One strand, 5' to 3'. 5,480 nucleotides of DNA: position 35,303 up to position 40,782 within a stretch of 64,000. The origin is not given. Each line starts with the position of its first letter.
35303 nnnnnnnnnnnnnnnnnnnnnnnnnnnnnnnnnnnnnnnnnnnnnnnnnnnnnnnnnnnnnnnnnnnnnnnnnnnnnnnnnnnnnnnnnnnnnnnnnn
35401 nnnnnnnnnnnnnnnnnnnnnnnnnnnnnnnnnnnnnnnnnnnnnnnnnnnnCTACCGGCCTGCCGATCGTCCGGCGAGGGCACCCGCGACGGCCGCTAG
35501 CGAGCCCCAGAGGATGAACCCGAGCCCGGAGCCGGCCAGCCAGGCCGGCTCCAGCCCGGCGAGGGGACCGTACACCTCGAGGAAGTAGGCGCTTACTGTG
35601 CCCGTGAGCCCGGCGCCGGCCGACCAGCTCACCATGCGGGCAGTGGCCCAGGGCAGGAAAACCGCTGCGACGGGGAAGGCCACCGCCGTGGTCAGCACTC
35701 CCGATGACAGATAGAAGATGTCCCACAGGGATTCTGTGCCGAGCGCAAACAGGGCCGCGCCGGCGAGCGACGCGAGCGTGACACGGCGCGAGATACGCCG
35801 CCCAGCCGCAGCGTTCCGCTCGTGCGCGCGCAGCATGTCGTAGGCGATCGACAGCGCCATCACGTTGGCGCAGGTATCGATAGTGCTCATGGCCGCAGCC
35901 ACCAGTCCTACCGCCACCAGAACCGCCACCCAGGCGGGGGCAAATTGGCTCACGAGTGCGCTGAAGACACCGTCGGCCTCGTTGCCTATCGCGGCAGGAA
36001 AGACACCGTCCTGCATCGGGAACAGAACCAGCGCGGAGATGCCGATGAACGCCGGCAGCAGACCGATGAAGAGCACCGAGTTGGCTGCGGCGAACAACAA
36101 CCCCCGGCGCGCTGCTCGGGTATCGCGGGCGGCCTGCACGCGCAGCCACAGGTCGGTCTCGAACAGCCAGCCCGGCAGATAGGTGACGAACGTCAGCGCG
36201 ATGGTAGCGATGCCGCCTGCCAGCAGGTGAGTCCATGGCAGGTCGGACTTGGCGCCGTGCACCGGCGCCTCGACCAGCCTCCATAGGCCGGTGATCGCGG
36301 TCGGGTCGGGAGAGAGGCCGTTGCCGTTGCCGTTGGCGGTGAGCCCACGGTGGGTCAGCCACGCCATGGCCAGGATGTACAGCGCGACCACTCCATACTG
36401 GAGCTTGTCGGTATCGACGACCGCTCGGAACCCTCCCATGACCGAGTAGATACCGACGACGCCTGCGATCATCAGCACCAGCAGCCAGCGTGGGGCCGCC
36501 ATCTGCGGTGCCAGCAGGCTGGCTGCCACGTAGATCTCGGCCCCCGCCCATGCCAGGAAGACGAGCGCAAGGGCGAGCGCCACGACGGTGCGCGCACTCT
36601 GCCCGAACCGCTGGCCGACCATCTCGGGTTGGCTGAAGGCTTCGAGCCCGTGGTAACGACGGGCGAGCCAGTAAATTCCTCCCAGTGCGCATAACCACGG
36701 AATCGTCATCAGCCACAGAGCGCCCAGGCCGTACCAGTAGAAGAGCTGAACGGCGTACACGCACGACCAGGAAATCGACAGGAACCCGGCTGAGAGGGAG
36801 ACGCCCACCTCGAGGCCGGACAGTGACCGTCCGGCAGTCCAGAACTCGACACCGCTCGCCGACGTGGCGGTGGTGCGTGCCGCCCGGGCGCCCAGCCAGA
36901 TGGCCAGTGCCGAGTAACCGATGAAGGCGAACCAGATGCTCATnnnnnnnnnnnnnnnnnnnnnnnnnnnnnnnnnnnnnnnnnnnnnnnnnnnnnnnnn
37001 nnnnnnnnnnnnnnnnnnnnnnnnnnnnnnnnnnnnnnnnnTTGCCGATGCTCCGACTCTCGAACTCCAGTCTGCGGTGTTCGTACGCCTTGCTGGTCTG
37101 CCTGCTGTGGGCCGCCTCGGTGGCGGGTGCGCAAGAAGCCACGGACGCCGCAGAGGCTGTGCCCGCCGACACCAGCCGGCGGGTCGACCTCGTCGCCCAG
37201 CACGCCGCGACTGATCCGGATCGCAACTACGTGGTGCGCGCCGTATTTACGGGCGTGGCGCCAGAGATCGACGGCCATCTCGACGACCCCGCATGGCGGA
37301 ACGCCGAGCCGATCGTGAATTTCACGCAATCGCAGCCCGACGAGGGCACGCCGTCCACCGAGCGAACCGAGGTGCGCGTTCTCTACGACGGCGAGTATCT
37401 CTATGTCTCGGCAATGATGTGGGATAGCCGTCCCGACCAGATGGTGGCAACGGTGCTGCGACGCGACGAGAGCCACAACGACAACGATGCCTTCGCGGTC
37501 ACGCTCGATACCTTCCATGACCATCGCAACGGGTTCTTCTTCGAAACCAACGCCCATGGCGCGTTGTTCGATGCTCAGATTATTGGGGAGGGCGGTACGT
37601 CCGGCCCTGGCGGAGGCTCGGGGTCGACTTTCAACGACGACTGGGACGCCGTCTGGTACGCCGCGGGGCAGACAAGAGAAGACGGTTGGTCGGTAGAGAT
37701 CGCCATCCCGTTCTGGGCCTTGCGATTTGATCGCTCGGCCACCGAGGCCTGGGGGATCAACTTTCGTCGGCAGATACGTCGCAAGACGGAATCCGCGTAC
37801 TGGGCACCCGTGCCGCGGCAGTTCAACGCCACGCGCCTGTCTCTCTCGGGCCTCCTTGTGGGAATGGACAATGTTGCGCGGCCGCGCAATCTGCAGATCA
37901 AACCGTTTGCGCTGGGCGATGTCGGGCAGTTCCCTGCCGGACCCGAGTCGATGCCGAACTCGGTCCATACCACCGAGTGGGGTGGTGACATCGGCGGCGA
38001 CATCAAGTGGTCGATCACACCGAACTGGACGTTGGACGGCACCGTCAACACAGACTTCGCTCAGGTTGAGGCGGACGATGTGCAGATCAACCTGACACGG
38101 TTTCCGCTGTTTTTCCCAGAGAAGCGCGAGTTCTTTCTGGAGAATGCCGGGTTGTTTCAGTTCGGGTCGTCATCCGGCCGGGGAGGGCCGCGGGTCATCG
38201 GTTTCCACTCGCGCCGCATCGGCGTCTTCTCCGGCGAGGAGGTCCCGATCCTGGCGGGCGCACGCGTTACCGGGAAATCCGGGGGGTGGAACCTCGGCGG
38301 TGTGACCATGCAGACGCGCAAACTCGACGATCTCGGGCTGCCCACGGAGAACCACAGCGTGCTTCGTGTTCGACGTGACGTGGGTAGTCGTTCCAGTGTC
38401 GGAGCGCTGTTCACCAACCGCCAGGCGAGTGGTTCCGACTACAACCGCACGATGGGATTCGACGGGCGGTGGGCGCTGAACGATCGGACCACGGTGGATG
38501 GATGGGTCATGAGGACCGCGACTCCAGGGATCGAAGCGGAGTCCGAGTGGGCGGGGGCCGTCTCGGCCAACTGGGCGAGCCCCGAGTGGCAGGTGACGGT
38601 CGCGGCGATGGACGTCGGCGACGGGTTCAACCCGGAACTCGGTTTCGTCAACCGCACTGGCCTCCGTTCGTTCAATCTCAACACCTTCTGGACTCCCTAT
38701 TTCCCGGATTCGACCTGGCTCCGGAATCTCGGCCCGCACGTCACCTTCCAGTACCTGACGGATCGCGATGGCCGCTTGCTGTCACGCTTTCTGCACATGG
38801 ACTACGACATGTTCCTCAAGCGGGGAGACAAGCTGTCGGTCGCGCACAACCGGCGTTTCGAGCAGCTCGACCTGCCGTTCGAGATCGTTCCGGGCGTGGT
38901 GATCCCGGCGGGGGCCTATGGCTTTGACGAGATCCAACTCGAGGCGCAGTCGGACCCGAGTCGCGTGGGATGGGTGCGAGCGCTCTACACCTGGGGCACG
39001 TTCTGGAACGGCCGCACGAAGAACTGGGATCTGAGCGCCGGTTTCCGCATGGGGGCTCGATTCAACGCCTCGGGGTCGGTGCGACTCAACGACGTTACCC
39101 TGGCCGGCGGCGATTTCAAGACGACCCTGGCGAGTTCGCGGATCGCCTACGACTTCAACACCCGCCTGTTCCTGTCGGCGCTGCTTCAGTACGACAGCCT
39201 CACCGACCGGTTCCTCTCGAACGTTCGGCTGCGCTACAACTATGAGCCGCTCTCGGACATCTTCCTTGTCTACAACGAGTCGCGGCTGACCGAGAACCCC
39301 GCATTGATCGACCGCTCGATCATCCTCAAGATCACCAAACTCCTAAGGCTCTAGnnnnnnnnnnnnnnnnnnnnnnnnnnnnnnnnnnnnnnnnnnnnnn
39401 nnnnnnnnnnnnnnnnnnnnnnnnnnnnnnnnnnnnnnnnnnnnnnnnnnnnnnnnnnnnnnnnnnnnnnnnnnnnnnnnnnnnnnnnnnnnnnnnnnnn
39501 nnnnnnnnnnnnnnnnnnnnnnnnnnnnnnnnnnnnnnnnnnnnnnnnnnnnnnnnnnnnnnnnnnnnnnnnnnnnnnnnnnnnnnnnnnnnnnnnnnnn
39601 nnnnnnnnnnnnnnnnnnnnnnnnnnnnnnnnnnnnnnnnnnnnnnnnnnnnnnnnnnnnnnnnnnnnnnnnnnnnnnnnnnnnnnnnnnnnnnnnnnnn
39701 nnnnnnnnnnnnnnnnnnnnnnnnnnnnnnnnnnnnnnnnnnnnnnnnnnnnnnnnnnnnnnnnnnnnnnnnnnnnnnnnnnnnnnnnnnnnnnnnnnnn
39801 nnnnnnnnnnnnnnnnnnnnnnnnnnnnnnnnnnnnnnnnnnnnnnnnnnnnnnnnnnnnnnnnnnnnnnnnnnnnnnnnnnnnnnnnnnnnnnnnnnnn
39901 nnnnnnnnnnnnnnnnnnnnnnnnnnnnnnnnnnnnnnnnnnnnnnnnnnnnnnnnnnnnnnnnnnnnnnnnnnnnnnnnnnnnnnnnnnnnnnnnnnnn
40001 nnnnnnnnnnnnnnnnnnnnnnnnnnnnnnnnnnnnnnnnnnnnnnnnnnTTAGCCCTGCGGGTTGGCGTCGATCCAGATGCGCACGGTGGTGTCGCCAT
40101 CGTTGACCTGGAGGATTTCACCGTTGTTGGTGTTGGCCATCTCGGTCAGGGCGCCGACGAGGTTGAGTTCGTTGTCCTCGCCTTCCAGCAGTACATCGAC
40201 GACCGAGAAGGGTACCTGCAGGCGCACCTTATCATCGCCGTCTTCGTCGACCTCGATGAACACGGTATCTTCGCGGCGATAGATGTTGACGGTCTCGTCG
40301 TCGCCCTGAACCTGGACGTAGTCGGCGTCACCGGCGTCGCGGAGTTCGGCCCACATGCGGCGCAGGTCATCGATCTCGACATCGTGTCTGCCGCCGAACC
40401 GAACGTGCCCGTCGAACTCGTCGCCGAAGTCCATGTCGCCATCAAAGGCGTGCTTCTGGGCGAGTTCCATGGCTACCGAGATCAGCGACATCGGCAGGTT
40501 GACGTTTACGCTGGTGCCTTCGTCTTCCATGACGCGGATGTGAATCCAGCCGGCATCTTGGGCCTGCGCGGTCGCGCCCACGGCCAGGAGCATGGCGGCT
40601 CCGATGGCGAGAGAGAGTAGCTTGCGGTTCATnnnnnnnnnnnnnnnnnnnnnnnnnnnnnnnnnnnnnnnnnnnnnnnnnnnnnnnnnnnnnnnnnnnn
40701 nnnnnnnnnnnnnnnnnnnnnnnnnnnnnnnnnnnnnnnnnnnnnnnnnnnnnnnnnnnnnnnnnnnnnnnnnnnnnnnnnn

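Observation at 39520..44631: ECF2 - ZAS anti-sigma - two secreted HEAT proteins, with a divergent ECF-promoted paralog pair: a six-gene module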

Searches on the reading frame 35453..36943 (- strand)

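Call 49: search_protein_families(library=pfam, proteins=[window:35453-36943:-], max_evalue=0.001)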
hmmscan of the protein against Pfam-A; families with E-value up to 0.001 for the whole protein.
window:35453-36943:- (496 aa): 1 family
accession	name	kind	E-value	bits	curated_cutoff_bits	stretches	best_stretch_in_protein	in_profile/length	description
PF00474.23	SSF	-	2.1e-19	70.1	22.8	1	34-401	1-356/406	Sodium:solute symporter family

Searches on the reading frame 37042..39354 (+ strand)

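Call 49: search_protein_families(library=pfam, proteins=[window:37042-39354:+], max_evalue=0.001)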
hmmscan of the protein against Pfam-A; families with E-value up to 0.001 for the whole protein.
window:37042-39354:+ (770 aa): 2 families
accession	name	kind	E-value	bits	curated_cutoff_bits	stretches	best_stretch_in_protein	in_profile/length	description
PF19313.5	DUF5916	-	1e-14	54.6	22.6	1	310-394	21-95/572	Domain of unknown function (DUF5916)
PF06452.16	CBM9_1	-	2.8e-06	27.8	23.4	1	76-242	1-145/185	Carbohydrate family 9 binding domain-like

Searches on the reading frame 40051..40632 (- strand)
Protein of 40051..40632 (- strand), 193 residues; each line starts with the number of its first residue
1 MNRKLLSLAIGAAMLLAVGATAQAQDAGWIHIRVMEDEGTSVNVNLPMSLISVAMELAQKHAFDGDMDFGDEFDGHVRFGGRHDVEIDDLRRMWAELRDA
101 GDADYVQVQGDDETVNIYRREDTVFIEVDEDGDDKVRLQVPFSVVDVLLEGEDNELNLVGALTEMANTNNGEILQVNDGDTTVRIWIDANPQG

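Call 3: search_protein_families(library=pfam, proteins=[window:40051-40632:-], max_evalue=0.01)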
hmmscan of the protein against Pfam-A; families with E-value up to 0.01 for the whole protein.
window:40051-40632:- (193 aa): 1 family
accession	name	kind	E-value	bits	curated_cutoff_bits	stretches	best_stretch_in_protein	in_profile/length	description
PF24411.1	DUF7545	-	0.00014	22.6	27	1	121-168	3-50/95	Family of unknown function (DUF7545)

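Call 10: search_protein_families(library=ncbifam, proteins=[window:40051-40632:-], max_evalue=0.01)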
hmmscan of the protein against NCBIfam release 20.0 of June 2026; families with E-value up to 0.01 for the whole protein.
window:40051-40632:- (193 aa): 0 families

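Call 35: find_homologous_proteins(query=window:40051-40632:-, max_evalue=0.001)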
Query window:40051-40632:- (193 aa): 57 proteins with E <= 0.001 among 307 candidates.
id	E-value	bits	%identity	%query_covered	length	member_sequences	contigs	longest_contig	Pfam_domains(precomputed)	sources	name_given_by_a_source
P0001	1.4e-120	418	100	100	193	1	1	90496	-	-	-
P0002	8.7e-108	376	90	100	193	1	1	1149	-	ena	-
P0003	1.6e-104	366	88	100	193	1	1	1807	-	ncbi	-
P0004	1.6e-104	366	87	100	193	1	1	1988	-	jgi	-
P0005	1.6e-104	366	89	100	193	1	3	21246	-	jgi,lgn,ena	-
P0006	3.2e-103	361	87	100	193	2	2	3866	-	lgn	-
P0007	3.1e-102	358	86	100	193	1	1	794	-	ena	-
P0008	5.7e-102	357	84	100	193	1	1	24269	-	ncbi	-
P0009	1.2e-100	353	85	100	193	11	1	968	-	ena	-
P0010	1.9e-100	352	85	100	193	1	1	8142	-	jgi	-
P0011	5.3e-100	351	84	100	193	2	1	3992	-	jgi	-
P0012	1.9e-99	349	83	100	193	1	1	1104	-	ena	-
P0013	1.8e-98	346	84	100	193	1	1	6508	-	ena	-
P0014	3.1e-98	345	83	100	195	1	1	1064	-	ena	-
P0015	7.1e-98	344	81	100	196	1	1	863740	-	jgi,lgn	jgi:hypothetical protein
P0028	7.2e-63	230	60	100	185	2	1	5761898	-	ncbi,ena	-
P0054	1.0e-36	145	41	100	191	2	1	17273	-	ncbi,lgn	-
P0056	5.7e-33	132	43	97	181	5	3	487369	-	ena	-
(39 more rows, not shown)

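Call 37: find_encoding_contigs(protein=P0028, flank=8000, max_places=2)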
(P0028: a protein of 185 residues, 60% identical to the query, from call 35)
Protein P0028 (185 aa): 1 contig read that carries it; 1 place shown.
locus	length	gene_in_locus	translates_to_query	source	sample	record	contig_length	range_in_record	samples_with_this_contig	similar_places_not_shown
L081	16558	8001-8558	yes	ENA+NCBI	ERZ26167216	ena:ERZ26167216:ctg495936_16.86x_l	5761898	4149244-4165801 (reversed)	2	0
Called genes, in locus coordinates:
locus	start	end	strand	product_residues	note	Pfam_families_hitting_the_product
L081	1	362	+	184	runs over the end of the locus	-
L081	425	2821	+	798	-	PF01804:Penicil_amidase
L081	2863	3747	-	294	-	PF00376:MerR, PF13411:MerR_1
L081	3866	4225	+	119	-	-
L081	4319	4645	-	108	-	PF13646:HEAT_2 (weak), PF02985:HEAT (faint), PF03130:HEAT_PBS (faint), PF13646:HEAT_2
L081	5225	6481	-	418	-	-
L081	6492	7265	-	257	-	-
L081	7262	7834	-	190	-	PF04542:Sigma70_r2, PF08281:Sigma70_r4_2, PF04545:Sigma70_r4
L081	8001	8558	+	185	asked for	-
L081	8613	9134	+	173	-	-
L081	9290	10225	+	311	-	-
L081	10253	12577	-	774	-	PF06452:CBM9_1, PF19313:DUF5916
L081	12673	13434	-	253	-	PF13649:Methyltransf_25 (weak), PF08241:Methyltransf_11 (weak)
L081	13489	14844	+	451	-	PF01979:Amidohydro_1, PF12890:DHOase, PF07969:Amidohydro_3 (weak)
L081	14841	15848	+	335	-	PF03561:Allantoicase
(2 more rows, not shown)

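Call 38: find_encoding_contigs(protein=P0056, flank=8000, max_places=2)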
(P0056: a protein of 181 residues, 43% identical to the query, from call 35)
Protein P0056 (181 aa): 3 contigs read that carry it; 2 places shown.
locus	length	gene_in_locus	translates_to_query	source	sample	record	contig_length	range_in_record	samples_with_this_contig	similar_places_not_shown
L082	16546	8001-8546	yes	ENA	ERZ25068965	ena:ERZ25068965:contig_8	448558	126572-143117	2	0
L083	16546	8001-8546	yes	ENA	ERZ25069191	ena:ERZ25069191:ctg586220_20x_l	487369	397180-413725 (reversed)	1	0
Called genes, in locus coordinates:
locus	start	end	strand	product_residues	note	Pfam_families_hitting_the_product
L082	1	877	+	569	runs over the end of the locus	PF00149:Metallophos, PF14559:TPR_19 (faint), PF13428:TPR_14 (faint), PF13432:TPR_16 (weak)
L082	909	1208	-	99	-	PF00216:Bac_DNA_binding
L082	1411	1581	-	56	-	-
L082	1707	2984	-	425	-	PF01979:Amidohydro_1, PF07969:Amidohydro_3 (faint)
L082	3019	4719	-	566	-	PF26549:Tricorn_N, PF26550:Tricorn_2nd, PF07676:PD40, PF26549:Tricorn_N, PF07676:PD40, PF26550:Tricorn_2nd, PF26549:Tricorn_N, PF07676:PD40, +4 more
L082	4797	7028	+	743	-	PF03190:Thioredox_DsbH, PF13899:Thioredoxin_7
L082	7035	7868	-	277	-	PF03328:HpcH_HpaI, PF15617:C-C_Bond_Lyase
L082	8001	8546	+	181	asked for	-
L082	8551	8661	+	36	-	-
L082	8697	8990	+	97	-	PF05402:PqqD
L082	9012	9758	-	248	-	PF12811:BaxI_1, PF01027:Bax1-I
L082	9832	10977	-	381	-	-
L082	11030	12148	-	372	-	PF19313:DUF5916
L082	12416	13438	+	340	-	-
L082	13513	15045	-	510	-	PF01839:FG-GAP (faint), PF13517:FG-GAP_3, PF07593:UnbV_ASPIC (weak)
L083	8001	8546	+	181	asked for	-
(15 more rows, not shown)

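Call 39: find_encoding_contigs(protein=P0054, flank=8000, max_places=2)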
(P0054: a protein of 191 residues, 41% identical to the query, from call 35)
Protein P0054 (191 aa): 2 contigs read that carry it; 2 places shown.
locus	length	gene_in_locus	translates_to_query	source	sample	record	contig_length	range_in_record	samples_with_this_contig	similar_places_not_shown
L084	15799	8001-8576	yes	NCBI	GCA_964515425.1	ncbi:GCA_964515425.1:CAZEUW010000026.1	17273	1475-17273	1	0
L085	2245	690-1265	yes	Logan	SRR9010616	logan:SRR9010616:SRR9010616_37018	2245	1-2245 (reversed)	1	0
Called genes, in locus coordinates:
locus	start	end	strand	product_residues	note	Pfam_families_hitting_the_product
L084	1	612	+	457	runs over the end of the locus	PF01757:Acyl_transf_3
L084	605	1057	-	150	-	-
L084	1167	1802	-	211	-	-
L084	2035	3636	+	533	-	PF00270:DEAD, PF04851:ResIII (weak), PF00271:Helicase_C, PF16124:RecQ_Zn_bind, PF00570:HRDC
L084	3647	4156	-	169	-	PF19371:DUF5946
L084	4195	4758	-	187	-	-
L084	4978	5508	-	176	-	PF12867:DinB_2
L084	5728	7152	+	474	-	PF07995:GSDH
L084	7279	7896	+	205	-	PF07813:LTXXQ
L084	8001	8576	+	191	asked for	-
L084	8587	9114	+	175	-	-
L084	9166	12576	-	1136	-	PF00930:DPPIV_N (faint), PF26549:Tricorn_N, PF26550:Tricorn_2nd, PF07676:PD40, PF26549:Tricorn_N, PF26550:Tricorn_2nd, PF01979:Amidohydro_1, PF07969:Amidohydro_3, +1 more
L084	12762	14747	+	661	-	PF18950:DUF5694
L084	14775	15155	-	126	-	PF07883:Cupin_2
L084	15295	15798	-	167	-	?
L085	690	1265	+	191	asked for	-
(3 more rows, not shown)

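Call 92: search_protein_representatives(alignment_id=A4)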
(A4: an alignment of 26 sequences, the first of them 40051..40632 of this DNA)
Query: 26 sequences, 183 profile positions. Proteins with E-value up to 0.001 (for the whole library): 2027; up to 1e-10: 1116; up to 1e-30: 293. The best 150 are listed.
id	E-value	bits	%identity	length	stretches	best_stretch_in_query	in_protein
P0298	7.7e-70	250.3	-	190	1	4-182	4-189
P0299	1.3e-63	230.0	-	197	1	1-183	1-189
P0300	2.6e-56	206.2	-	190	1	7-178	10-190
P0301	6.8e-55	201.6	-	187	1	9-177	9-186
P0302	4.2e-52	192.5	-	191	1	1-178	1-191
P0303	4.3e-52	192.4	-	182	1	1-180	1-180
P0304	1.1e-51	191.1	-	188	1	6-180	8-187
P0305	2.4e-51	190.0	-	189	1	6-181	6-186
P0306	4.7e-51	189.0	-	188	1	4-178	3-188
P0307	5.3e-51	188.9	-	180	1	5-178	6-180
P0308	4.1e-50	186.0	-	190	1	9-180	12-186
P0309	7.4e-50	185.1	-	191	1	20-179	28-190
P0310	2.9e-49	183.2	-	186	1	6-179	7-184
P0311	5.2e-49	182.4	-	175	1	1-176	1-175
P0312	1.5e-48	180.9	-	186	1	7-180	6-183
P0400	2.2e-39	151.0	-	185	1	6-183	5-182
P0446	5.1e-37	143.3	-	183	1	1-183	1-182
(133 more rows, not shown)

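Call 93: find_encoding_contigs(protein=P0310, flank=5000, max_places=2)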
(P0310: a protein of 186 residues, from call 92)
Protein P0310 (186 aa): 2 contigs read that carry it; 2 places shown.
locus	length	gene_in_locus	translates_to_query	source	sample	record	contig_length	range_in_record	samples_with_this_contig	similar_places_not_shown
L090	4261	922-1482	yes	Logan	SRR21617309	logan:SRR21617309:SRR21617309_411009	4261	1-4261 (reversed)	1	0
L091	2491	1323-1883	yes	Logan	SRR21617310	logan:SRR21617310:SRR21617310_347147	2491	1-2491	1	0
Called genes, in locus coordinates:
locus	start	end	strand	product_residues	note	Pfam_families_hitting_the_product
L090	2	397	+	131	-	?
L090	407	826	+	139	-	-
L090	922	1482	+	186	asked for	-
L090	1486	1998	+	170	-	-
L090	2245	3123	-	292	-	-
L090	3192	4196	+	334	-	PF00762:Ferrochelatase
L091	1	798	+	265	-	?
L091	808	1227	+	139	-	-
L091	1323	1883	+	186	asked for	-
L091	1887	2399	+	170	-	-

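Call 95: find_encoding_contigs(protein=P0400, flank=6000, max_places=2)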
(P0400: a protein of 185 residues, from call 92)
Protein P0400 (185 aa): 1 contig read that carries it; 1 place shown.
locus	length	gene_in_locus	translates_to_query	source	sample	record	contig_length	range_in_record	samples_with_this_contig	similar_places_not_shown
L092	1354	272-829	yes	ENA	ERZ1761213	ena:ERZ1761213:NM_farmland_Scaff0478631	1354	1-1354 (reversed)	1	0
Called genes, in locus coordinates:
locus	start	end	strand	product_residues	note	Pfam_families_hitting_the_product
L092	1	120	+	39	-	?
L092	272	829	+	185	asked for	-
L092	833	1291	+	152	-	-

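Call 96: find_encoding_contigs(protein=P0446, flank=6000, max_places=2)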
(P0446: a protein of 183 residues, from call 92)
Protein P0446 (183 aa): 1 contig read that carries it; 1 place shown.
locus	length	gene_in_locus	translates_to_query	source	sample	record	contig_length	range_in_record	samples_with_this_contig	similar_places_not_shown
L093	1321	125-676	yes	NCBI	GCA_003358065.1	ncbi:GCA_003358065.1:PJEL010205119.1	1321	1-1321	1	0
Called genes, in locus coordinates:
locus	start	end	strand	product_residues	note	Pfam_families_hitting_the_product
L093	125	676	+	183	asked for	-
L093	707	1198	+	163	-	-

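Call 97: find_encoding_contigs(protein=P0298, flank=6000, max_places=2)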
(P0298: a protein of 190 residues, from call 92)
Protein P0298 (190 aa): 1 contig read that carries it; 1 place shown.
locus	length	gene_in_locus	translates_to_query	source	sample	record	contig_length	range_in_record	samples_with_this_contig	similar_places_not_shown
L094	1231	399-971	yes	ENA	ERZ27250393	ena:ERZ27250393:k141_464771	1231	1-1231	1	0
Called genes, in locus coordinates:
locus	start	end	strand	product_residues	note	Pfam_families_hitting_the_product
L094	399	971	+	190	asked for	-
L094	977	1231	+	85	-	?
